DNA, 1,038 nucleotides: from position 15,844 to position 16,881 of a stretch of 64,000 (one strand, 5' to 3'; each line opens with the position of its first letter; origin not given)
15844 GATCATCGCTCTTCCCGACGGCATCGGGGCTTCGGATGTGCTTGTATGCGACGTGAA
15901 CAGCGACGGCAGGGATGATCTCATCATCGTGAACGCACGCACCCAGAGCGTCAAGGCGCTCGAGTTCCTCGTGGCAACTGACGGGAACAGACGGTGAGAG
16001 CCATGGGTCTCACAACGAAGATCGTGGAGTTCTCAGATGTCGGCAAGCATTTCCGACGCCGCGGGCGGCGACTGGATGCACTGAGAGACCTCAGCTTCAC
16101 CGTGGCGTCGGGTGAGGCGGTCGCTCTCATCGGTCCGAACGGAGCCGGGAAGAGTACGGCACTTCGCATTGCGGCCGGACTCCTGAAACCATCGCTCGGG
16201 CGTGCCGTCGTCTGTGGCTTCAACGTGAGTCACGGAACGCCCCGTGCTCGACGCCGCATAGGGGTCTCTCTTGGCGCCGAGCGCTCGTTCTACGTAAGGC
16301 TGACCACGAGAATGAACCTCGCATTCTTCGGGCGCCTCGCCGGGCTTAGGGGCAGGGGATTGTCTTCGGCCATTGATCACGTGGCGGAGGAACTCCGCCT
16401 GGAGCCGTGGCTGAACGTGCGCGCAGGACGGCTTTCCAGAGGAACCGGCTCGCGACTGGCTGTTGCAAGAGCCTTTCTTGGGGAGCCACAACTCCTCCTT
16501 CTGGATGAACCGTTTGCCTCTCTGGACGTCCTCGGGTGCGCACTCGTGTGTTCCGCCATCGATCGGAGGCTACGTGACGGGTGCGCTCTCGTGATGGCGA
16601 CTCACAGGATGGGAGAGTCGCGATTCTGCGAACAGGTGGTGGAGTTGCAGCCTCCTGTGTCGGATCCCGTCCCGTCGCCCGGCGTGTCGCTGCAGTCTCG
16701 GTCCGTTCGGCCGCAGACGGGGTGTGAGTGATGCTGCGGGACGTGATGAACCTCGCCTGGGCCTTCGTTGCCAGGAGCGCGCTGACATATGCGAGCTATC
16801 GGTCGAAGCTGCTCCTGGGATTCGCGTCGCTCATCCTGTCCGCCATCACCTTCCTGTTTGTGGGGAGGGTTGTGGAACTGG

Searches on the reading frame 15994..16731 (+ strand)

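Call 5: search_protein_families(library=pfam, proteins=[window:15994-16731:+], max_evalue=0.1)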
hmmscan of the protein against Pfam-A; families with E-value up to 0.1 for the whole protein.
window:15994-16731:+ (245 aa): 10 families
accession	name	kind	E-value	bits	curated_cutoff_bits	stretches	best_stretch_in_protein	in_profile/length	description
PF00005.33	ABC_tran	-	1.1e-23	84.8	25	1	30-175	1-137/137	ABC transporter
PF13304.12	AAA_21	-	1.1e-07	32.7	27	1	44-64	3-23/304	AAA domain, putative AbiEii toxin, Type IV TA system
PF13191.12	AAA_16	-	0.00059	20.8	32.6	1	20-74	2-63/167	AAA ATPase domain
PF13555.12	AAA_29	-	0.0023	18.1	27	1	36-57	18-39/61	P-loop containing region of AAA domain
PF13401.12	AAA_22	-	0.0069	17.1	27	0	42-82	7-45/130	AAA domain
PF13604.12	AAA_30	-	0.012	15.8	27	1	38-75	15-51/191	AAA domain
PF01695.23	IstB_IS21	-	0.031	14.2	24.1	1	24-62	77-113/238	IstB-like ATP binding protein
PF25199.1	nSTAND_NTPase5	-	0.04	14.2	34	1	39-61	40-62/145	Novel STAND NTPase 5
PF02463.25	SMC_N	-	0.054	13.3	40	0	41-55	25-39/220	RecF/RecN/SMC N terminal domain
PF13514.12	AAA_27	-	0.092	12.8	22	0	32-61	18-47/206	AAA domain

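Call 6: search_protein_families(library=ncbifam, proteins=[window:15994-16731:+], max_evalue=0.1)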
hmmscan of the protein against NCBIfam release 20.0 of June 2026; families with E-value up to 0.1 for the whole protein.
window:15994-16731:+ (245 aa): 188 families (the best 25 are shown)
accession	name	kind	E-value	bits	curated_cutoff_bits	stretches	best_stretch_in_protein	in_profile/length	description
TIGR01188.1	drrA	subfamily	5.4e-37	127.7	312.45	1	27-215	6-194/302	daunorubicin resistance ABC transporter, ATP-binding protein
NF010059.0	PRK13536.1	equivalog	7.7e-36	123.5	549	1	6-216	39-245/342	nodulation factor ABC transporter ATP-binding protein NodI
TIGR01288.1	nodI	equivalog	1.6e-33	116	424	1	30-216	20-206/303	nodulation factor ABC transporter ATP-binding protein NodI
TIGR03864.1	PQQ_ABC_ATP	hypoth_equivalog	6.3e-33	114.2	302.25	1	28-218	15-205/236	ABC transporter, ATP-binding subunit, PQQ-dependent alcohol dehydrogenase system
NF010060.0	PRK13537.1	equivalog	1.4e-32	112.9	521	1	7-215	12-216/314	nodulation factor ABC transporter ATP-binding protein NodI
TIGR01189.1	ccmA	equivalog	3.6e-30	105.1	131.6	1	28-206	14-187/198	heme ABC exporter ATP-binding protein CcmA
NF033858.1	ABC2_perm_RbbA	equivalog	7.2e-29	100.3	1050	1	25-215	277-467/909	ribosome-associated ATPase/putative transporter RbbA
TIGR02857.1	CydD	equivalog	1.8e-28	99.8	435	1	11-218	322-529/529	thiol reductant ABC exporter subunit CydD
NF010061.0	PRK13538.1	equivalog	4.1e-28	98.3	195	1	30-206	21-193/211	cytochrome c biogenesis heme-transporting ATPase CcmA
NF040933.2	ABC_arch_GlcV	equivalog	1.3e-27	96.6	450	1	11-179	3-174/357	glucose ABC transporter ATP-binding protein GlcV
TIGR03522.1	GldA_ABC_ATP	equivalog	1.9e-27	96.5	402.6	1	14-216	6-203/301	gliding motility-associated ABC transporter ATP-binding subunit GldA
TIGR02673.1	FtsE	equivalog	3.4e-27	95.5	264.85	1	10-206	1-197/214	cell division ATP-binding protein FtsE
TIGR04406.1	LPS_export_lptB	equivalog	3.6e-27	95.2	240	1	17-204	8-193/239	LPS export ABC transporter ATP-binding protein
TIGR00968.1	3a0106s01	subfamily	7.2e-26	91.1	342.75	1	25-179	11-163/237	sulfate ABC transporter ATP-binding protein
TIGR01166.1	cbiO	subfamily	1.2e-25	90.1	211.8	1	27-205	5-186/190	cobalt ABC transporter, ATP-binding protein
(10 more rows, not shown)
